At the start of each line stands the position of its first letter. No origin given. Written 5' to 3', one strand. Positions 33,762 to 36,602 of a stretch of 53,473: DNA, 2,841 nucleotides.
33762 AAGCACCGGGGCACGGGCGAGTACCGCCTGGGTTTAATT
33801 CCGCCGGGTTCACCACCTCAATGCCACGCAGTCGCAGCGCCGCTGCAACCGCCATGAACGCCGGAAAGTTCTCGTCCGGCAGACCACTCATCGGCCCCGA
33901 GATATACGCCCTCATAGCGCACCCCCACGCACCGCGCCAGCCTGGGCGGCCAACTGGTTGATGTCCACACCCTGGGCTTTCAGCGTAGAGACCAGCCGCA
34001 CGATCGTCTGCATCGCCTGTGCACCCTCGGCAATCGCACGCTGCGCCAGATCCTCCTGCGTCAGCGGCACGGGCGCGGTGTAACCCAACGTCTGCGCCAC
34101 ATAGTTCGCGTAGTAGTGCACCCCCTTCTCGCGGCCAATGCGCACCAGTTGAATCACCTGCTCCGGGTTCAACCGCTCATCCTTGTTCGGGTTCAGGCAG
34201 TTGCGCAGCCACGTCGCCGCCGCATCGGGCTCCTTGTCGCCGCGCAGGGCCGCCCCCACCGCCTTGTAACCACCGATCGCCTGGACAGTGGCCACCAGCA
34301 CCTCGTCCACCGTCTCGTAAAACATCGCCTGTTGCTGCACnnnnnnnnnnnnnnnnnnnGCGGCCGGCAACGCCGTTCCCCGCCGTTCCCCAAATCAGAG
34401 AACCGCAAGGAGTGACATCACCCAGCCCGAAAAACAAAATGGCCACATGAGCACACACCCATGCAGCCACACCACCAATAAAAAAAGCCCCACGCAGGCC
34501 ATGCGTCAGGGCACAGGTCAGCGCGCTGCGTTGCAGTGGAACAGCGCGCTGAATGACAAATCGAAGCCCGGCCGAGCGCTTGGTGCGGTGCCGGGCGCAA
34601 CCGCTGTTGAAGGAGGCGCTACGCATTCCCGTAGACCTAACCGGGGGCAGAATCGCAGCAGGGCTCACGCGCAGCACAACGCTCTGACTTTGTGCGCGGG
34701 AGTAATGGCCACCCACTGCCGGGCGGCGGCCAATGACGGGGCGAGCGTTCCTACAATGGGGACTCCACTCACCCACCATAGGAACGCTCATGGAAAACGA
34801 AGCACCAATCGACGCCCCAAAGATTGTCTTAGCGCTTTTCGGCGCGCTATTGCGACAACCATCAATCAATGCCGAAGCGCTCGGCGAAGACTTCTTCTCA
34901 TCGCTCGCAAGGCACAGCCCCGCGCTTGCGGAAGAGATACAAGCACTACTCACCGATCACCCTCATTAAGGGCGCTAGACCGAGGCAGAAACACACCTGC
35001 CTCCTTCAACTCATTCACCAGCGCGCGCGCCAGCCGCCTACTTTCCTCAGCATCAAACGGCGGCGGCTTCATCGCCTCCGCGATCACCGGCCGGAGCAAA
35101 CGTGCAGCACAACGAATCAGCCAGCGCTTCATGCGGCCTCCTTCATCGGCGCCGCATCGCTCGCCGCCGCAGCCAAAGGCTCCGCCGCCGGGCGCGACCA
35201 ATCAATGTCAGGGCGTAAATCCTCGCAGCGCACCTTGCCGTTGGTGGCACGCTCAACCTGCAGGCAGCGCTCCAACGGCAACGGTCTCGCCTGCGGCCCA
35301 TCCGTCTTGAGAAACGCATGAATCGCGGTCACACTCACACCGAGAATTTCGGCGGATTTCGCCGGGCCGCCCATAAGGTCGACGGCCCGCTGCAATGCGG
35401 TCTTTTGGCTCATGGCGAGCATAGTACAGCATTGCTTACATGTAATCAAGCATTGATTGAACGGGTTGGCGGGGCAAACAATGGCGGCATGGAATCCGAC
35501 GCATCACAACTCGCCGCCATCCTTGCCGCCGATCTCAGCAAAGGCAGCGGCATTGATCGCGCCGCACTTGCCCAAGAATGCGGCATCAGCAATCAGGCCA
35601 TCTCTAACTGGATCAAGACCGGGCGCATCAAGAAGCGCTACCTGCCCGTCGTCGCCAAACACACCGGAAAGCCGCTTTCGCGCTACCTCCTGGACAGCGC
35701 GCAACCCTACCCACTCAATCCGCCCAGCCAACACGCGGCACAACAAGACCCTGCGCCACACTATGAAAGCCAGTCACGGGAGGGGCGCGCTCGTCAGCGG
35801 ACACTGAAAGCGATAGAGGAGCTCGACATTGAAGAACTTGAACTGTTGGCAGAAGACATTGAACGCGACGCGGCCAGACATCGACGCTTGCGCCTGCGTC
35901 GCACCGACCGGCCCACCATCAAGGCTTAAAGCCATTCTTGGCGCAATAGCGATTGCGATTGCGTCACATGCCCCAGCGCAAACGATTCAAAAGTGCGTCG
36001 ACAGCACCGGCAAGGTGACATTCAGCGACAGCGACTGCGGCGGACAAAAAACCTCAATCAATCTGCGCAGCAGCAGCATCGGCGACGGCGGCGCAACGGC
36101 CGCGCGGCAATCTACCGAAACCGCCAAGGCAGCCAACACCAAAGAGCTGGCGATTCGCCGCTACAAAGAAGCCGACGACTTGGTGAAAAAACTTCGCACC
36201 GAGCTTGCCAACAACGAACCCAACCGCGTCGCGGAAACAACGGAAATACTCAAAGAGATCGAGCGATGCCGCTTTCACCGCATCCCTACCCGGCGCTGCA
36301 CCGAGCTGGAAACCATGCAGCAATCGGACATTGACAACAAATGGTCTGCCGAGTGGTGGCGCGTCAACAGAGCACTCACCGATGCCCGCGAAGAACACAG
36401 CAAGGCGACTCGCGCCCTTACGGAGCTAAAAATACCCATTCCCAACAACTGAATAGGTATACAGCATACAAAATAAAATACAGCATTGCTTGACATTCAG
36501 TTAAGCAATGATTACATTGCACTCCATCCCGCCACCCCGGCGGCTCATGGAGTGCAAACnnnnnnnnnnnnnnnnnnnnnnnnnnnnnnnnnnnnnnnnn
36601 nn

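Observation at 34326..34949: About 620 bp ORF-poor, highly structured leader with an intrinsic terminator, splitting the cro module from the replication genes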

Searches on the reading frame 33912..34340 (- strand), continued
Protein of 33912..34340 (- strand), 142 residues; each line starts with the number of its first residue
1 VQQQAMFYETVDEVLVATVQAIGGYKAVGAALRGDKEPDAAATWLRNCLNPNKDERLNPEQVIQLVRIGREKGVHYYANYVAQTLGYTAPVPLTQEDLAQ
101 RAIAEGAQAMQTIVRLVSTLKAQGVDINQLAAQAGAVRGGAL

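Call 108: fold_search(model_id=the predicted structure, library=pdb)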
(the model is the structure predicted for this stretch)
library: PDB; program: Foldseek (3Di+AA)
matches with E <= 10: 117; with E <= 0.001: 0
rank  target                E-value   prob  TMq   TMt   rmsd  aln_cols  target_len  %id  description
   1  6vli_D                3.6e-02  0.98  0.43  0.41  14.2       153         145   18  Crystal structure of transcriptional regulator from bacteriophage 186 (released 2021-06-16)
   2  6vpe_A                6.9e-02  0.93  0.38  0.37  13.3       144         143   18  Crystal structure of transcriptional regulator from bacteriophage 186 (released 2021-06-16)
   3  6vmh_C                7.3e-02  0.99  0.43  0.63   3.8        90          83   18  Crystal structure of transcriptional regulator from bacteriophage 186 (released 2021-06-16)
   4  6vli_C                9.8e-02  0.97  0.44  0.42   8.3       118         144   17  Crystal structure of transcriptional regulator from bacteriophage 186 (released 2021-06-16)
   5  6vmh_B                2.5e-01  0.96  0.42  0.61   3.0        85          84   19  Crystal structure of transcriptional regulator from bacteriophage 186 (released 2021-06-16)
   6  6vli_B                2.7e-01  0.90  0.41  0.38  11.6       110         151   19  Crystal structure of transcriptional regulator from bacteriophage 186 (released 2021-06-16)
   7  7b9v_O                2.9e-01  0.16  0.20  0.12  18.2       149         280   19  Yeast C complex spliceosome at 2.8 Angstrom resolution with Prp18/Slu7 bound (released 2021-03-10)
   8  6vli_A                3.2e-01  0.87  0.43  0.39  11.5       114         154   14  Crystal structure of transcriptional regulator from bacteriophage 186 (released 2021-06-16)
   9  6vpe_B                4.1e-01  0.72  0.42  0.41  17.6       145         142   14  Crystal structure of transcriptional regulator from bacteriophage 186 (released 2021-06-16)
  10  6zym_L                4.6e-01  0.16  0.24  0.18  20.0       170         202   15  Human C Complex Spliceosome - High-resolution CORE (released 2020-10-14)
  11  5lj3_O                5.5e-01  0.14  0.20  0.15  19.4       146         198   15  Structure of the core of the yeast spliceosome immediately after branching (released 2016-08-03)
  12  8c6j_O                6.6e-01  0.16  0.26  0.09  19.8       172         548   15  Human spliceosomal PM5 C* complex (released 2023-07-12)
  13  5xjc_L                7.0e-01  0.10  0.19  0.08  20.0       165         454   12  Cryo-EM structure of the human spliceosome just prior to exon ligation at 3.6 angstrom (released 2017-07-05)
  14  5lj5_O                7.4e-01  0.12  0.20  0.11  19.4       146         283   15  Overall structure of the yeast spliceosome immediately after branching. (released 2016-08-31)
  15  6u68_B                7.8e-01  0.20  0.23  0.13   9.0        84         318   14  Calcium-bound MthK open-inactivated state 1 (released 2020-03-25)
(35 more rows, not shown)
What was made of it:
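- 33912..34340 (-): CII-like regulator gene (GTG 34340 with RBS GAGAGG, or ATG 34325). The eight best specific PDB matches are all phage 186 transcriptional regulator entries 6VLI, 6VPE and 6VMH (call 108).
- On Phage 186 CII family (for the downstream gene): The top PDB hits are all 186 regulator entries, but weakly (E 0.04-0.3, TM 0.4-0.63) (call 108).
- Closest known: Lambda pRE / phage 186 pE establishment promoters. Same: The neighbouring protein resembles 186 CII in fold (call 108).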

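Call 109: fold_search(model_id=the predicted structure, library=viral)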
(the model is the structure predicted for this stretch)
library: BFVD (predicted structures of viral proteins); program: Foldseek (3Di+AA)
matches with E <= 10: 241; with E <= 0.001: 1
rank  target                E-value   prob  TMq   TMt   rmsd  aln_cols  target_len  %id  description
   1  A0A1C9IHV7            3.4e-04  1.00  0.47  0.50  11.5       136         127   22  (no name in the UniProt tables at hand)
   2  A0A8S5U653            1.3e-03  1.00  0.45  0.43  14.3       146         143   24  Regulatory protein [Siphoviridae sp. ctwHj1]
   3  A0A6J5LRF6            3.2e-01  0.47  0.32  0.27  10.6       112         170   20  Uncharacterized protein [uncultured Caudovirales phage]
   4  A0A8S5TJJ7            4.0e-01  0.41  0.33  0.39  10.2       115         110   11  Helix-turn-helix XRE-family like protein [Myoviridae sp. ctPJU6]
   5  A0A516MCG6            4.0e-01  0.28  0.24  0.29  13.6       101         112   14  (no name in the UniProt tables at hand)
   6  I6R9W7                4.3e-01  0.63  0.34  0.39   8.4       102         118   20  (no name in the UniProt tables at hand)
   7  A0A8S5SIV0            5.8e-01  0.35  0.33  0.32  12.9       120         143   18  Helix-turn-helix domain protein [Siphoviridae sp. ctvhu9]
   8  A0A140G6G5            6.5e-01  0.12  0.21  0.15  16.8       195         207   10  Uncharacterized protein [Arthrobacter phage KellEzio]
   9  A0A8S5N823            7.3e-01  0.20  0.18  0.32   8.0        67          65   21  Transcription regulator-like protein [Siphoviridae sp. ctjel6]
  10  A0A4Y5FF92            8.2e-01  0.07  0.17  0.17  23.1       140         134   18  (no name in the UniProt tables at hand)
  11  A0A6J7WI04            9.3e-01  0.33  0.34  0.41  11.2       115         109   13  Transcriptional repressor DicA [uncultured Caudovirales phage]
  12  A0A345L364            9.3e-01  0.09  0.21  0.19  15.3       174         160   16  Uncharacterized protein [Gordonia phage Frokostdame]
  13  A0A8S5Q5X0            1.1e+00  0.21  0.32  0.35  14.0       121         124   14  Ribbon-helix-helix protein, copG family [Caudovirales sp. ctlwr10]
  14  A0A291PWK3            1.2e+00  0.13  0.25  0.20  15.8       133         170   14  E9 [Pygoscelis adeliae papillomavirus 2]
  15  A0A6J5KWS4            1.2e+00  0.06  0.18  0.09  17.8       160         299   14  Uncharacterized protein (Fragment) [uncultured Caudovirales phage]
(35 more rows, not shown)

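Call 114: search_protein_families(library=pfam, max_evalue=0.05, proteins=[L003:3309-3554:-, L017:1068-1277:-, L017:1594-1833:-, L017:1881-2084:+, L004:1821-1997:+, L020:1833-2051:+, L023:176-397:+, L020:1580-1828:+])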
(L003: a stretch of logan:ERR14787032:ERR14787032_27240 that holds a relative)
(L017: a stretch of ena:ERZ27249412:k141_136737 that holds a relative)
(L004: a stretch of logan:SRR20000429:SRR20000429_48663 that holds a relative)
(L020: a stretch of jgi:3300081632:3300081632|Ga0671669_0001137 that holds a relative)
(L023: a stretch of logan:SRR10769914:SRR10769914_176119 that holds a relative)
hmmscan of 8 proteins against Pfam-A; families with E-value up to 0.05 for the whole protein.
L003:3309-3554:- (82 aa): 0 families

L017:1068-1277:- (70 aa): 0 families

L017:1594-1833:- (80 aa): 0 families

L017:1881-2084:+ (68 aa): 0 families

L004:1821-1997:+ (59 aa): 0 families

L020:1833-2051:+ (73 aa): 0 families

L023:176-397:+ (74 aa): 2 families
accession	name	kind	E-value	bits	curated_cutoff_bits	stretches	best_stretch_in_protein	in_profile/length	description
PF01381.28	HTH_3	-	0.0069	16.8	23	1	19-58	12-50/55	Helix-turn-helix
PF13443.12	HTH_26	-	0.0072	17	22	1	19-59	13-53/63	Cro/C1-type HTH DNA-binding domain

L020:1580-1828:+ (83 aa): 2 families
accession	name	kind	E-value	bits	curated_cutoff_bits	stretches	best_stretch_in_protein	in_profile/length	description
PF14549.12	P22_Cro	-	0.0037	17.5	30.2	1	19-45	5-31/60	DNA-binding transcriptional regulator Cro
PF15943.11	YdaS_toxin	-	0.0087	16.3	30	1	19-48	4-35/65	Bacterial toxin YdaS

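Call 115: search_protein_families(library=phrogs, max_evalue=0.05, proteins=[L003:3309-3554:-, L017:1068-1277:-, L017:1594-1833:-, L017:1881-2084:+, L004:1821-1997:+, L020:1833-2051:+, L023:176-397:+, L020:1580-1828:+])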
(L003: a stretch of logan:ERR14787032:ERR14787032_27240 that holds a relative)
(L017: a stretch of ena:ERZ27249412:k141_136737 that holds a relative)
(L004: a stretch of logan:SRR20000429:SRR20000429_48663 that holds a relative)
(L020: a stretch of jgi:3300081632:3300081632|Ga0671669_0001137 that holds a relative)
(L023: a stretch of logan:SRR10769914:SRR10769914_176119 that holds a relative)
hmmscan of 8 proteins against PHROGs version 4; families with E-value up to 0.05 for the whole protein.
L003:3309-3554:- (82 aa): 0 families

L017:1068-1277:- (70 aa): 0 families

L017:1594-1833:- (80 aa): 0 families

L017:1881-2084:+ (68 aa): 0 families

L004:1821-1997:+ (59 aa): 0 families

L020:1833-2051:+ (73 aa): 0 families

L023:176-397:+ (74 aa): 4 families
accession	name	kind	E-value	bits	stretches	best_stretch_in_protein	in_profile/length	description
phrog_9425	-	transcription regulation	2.6e-07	31.3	1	8-61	13-65/72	transcriptional repressor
phrog_18104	-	transcription regulation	0.0033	18.3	1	24-58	21-54/57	transcriptional regulator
phrog_5823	-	transcription regulation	0.0034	17.6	1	21-70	24-70/404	transcriptional regulator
phrog_32768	-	unknown function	0.021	14.5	1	17-64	23-70/446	-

L020:1580-1828:+ (83 aa): 3 families
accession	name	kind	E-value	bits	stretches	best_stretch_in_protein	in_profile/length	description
phrog_8008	-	DNA, RNA and nucleotide metabolism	2.7e-06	28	1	18-48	9-39/66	DNA binding protein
phrog_2856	-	transcription regulation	0.0071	16.9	1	18-49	54-85/165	transcriptional regulator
phrog_4149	-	unknown function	0.021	15.8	1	26-59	20-53/193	-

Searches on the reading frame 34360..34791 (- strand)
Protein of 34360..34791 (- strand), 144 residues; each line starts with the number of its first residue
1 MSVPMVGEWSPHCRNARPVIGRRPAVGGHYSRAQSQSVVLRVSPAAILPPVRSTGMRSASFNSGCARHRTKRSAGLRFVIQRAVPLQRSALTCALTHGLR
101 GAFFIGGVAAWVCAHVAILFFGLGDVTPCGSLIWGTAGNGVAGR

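Call 45: find_homologous_proteins(query=window:34360-34791:-, max_evalue=0.001)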
Query window:34360-34791:- (144 aa): 3 proteins with E <= 0.001 among 39 candidates.
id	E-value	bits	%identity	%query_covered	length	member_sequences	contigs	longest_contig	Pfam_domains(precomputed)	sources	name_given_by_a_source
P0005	1.7e-89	315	100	100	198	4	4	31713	-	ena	-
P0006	6.7e-64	232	82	97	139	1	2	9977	-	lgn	-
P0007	2.5e-58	214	88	82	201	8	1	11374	-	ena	-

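Call 46: find_encoding_contigs(protein=P0007, flank=3000)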
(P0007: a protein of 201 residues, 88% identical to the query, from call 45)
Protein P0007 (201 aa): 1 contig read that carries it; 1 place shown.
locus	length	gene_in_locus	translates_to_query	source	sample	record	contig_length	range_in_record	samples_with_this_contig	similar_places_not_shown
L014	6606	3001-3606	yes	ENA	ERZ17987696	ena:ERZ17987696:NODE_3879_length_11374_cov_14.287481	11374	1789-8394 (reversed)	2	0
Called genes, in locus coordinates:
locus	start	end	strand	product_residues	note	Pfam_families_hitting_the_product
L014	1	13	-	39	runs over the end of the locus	-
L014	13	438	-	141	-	-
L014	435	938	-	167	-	-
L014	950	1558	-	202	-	-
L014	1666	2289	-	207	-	-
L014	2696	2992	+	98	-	PF15943:YdaS_toxin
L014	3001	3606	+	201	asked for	-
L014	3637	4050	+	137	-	-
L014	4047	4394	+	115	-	PF14359:DUF4406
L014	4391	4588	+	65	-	-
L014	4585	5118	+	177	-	-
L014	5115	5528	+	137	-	-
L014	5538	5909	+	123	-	-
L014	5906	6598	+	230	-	-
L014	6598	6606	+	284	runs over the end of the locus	PF07120:DUF1376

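Call 47: find_encoding_contigs(protein=P0005, flank=3000)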
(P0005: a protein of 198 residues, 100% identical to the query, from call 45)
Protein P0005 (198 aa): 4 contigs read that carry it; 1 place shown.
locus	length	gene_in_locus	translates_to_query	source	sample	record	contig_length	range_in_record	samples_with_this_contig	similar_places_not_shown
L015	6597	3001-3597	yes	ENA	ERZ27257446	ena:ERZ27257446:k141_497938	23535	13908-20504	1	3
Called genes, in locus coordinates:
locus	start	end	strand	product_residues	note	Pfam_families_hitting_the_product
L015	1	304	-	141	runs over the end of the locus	-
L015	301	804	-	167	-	-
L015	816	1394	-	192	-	-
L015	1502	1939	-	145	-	-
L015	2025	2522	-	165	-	-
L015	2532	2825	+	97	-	PF14549:P22_Cro (weak), PF15943:YdaS_toxin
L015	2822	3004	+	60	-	-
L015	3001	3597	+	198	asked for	-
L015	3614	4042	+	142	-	-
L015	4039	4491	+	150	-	PF14359:DUF4406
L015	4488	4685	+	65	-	-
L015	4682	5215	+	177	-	-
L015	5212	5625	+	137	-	-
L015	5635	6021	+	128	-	-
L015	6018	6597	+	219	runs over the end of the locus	-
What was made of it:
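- Gene callers on public assemblies call it (P0005-P0007, calls 45-47).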

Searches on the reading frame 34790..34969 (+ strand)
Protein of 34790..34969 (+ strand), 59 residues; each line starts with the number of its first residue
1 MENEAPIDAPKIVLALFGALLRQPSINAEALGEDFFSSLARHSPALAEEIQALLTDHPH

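Call 14: search_protein_families(library=pfam, max_evalue=0.01, proteins=[window:34790-34969:+])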
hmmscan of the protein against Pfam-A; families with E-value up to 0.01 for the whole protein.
window:34790-34969:+ (59 aa): 0 families

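Call 15: search_protein_families(library=phrogs, max_evalue=0.01, proteins=[window:34790-34969:+])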
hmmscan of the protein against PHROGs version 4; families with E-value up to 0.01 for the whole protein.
window:34790-34969:+ (59 aa): 0 families
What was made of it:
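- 34790..34969 (+): ORF59, a small gene convergent with the 60-aa gene, with RBS AGGAA 5 nt before the ATG. No Pfam or PHROG family (calls 14, 15).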

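Call 16: search_dna_similar(query=window:34790-34966:+, collection=phages, mode=protein, max_evalue=1)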
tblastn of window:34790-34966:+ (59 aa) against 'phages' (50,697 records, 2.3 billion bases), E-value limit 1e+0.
No match.

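Call 99: search_protein_families(library=ncbifam, max_evalue=0.1, proteins=[window:34790-34966:+])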
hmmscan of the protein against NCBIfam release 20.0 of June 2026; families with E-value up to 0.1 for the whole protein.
window:34790-34966:+ (59 aa): 0 families

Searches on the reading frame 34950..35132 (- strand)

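Call 14: search_protein_families(library=pfam, max_evalue=0.01, proteins=[window:34950-35132:-])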
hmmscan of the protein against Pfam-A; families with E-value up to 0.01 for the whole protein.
window:34950-35132:- (60 aa): 0 families

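Call 15: search_protein_families(library=phrogs, max_evalue=0.01, proteins=[window:34950-35132:-])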
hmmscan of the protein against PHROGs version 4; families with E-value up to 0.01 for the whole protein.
window:34950-35132:- (60 aa): 0 families

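Call 99: search_protein_families(library=ncbifam, max_evalue=0.1, proteins=[window:34953-35132:-])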
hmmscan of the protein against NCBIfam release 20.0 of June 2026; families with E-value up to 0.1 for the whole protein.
window:34953-35132:- (60 aa): 1 family
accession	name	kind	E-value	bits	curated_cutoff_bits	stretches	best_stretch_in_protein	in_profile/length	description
NF004602.0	PRK05932.2-4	equivalog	0.085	11.7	506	1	14-48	82-116/416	RNA polymerase factor sigma-54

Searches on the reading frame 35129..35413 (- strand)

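Call 14: search_protein_families(library=pfam, max_evalue=0.01, proteins=[window:35129-35413:-])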
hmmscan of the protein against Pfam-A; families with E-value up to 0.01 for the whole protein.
window:35129-35413:- (94 aa): 2 families
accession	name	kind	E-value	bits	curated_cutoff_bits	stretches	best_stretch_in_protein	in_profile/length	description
PF15943.11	YdaS_toxin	-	5e-20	71.5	30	1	7-74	1-64/65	Bacterial toxin YdaS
PF14549.12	P22_Cro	-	6.4e-06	26.3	30.2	1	9-64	4-52/60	DNA-binding transcriptional regulator Cro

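Call 15: search_protein_families(library=phrogs, max_evalue=0.01, proteins=[window:35129-35413:-])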
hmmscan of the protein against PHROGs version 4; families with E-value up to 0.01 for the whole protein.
window:35129-35413:- (94 aa): 2 families
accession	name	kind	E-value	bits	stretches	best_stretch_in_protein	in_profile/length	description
phrog_35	-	transcription regulation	7e-14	53.3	1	1-85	72-153/181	transcriptional repressor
phrog_101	-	transcription regulation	0.0084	16.8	0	5-58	25-78/203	CII-like transcriptional activator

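Call 99: search_protein_families(library=ncbifam, max_evalue=0.1, proteins=[window:35129-35413:-])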
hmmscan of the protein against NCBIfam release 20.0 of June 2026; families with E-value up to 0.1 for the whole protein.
window:35129-35413:- (94 aa): 1 family
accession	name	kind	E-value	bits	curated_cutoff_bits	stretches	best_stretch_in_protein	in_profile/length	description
NF046037.1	carphisopro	domain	0.027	14.7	38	1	8-33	2-27/54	carph-isopro domain-containing protein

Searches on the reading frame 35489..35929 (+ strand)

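Call 14: search_protein_families(library=pfam, max_evalue=0.01, proteins=[window:35489-35929:+])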
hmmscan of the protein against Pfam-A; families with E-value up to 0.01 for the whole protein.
window:35489-35929:+ (146 aa): 4 families
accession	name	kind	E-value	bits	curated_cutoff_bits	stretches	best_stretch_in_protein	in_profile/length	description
PF15943.11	YdaS_toxin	-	0.00013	22.2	30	1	25-66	12-54/65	Bacterial toxin YdaS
PF01381.28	HTH_3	-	0.0015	18.9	23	1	21-44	9-32/55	Helix-turn-helix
PF18173.6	bacHORMA_2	-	0.0095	16.2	27.3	0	15-69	26-80/166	Bacterial HORMA domain 2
PF13384.12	HTH_23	-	0.0098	16.1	24.6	0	11-44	8-40/50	Homeodomain-like domain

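Call 15: search_protein_families(library=phrogs, max_evalue=0.01, proteins=[window:35489-35929:+])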
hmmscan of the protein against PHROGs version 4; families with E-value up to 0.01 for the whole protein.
window:35489-35929:+ (146 aa): 10 families
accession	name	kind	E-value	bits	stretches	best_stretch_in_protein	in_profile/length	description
phrog_35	-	transcription regulation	2.5e-09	38.4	1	23-116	88-175/181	transcriptional repressor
phrog_8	-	transcription regulation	6e-05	23.6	1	21-114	89-152/346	transcriptional regulator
phrog_4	-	transcription regulation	0.00062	19.9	1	10-75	139-200/400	transcriptional repressor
phrog_2328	-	transcription regulation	0.00095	20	1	20-102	27-113/128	transcriptional repressor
phrog_2538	-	head and packaging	0.0027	18.8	1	20-62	17-59/129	terminase small subunit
phrog_1373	-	transcription regulation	0.0033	18.4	1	19-64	74-120/166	transcriptional regulator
phrog_57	-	head and packaging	0.0037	18.1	1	19-49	10-40/199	terminase small subunit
phrog_2439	-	transcription regulation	0.0039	17.1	1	20-130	19-136/367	transcriptional regulator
phrog_3949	-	transcription regulation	0.005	17.9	1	23-68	28-74/161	transcriptional repressor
phrog_66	-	integration and excision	0.0066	17.1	1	22-131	94-210/412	excisionase and transcriptional regulator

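Call 99: search_protein_families(library=ncbifam, max_evalue=0.1, proteins=[window:35489-35929:+])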
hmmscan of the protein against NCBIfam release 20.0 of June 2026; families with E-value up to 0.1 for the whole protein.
window:35489-35929:+ (146 aa): 3 families
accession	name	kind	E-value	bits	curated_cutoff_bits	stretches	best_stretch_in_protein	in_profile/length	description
NF046037.1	carphisopro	domain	0.00034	20.7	38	1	25-62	12-49/54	carph-isopro domain-containing protein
NF049929.1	TransRepsrRacR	equivalog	0.061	13.6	200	1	14-55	17-58/150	DNA-binding transcriptional repressor RacR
NF047595.1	IS66_ISRel24_TnpA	equivalog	0.067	13.8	74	0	20-54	20-47/113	IS66-like element accessory protein TnpA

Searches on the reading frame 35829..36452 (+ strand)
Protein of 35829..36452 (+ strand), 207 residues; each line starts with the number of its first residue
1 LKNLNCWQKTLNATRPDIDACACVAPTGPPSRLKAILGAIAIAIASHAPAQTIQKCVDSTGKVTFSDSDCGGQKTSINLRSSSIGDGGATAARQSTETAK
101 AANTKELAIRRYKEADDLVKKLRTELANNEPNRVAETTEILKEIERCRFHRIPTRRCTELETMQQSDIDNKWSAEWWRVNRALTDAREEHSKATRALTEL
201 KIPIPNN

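Call 14: search_protein_families(library=pfam, max_evalue=0.01, proteins=[window:35829-36452:+])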
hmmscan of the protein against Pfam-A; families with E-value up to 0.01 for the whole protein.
window:35829-36452:+ (207 aa): 2 families
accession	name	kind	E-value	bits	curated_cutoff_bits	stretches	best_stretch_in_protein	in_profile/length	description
PF13511.11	DUF4124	-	0.0004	21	22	1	43-79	4-40/56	Domain of unknown function (DUF4124)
PF18915.5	DUF5667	-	0.0021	18.9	27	1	94-206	23-98/99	Domain of unknown function (DUF5667)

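Call 15: search_protein_families(library=phrogs, max_evalue=0.01, proteins=[window:35829-36452:+])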
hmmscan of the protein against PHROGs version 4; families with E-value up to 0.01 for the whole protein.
window:35829-36452:+ (207 aa): 1 family
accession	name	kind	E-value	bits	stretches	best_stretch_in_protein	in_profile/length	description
phrog_9068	-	unknown function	6.3e-06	27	1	41-117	10-81/175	-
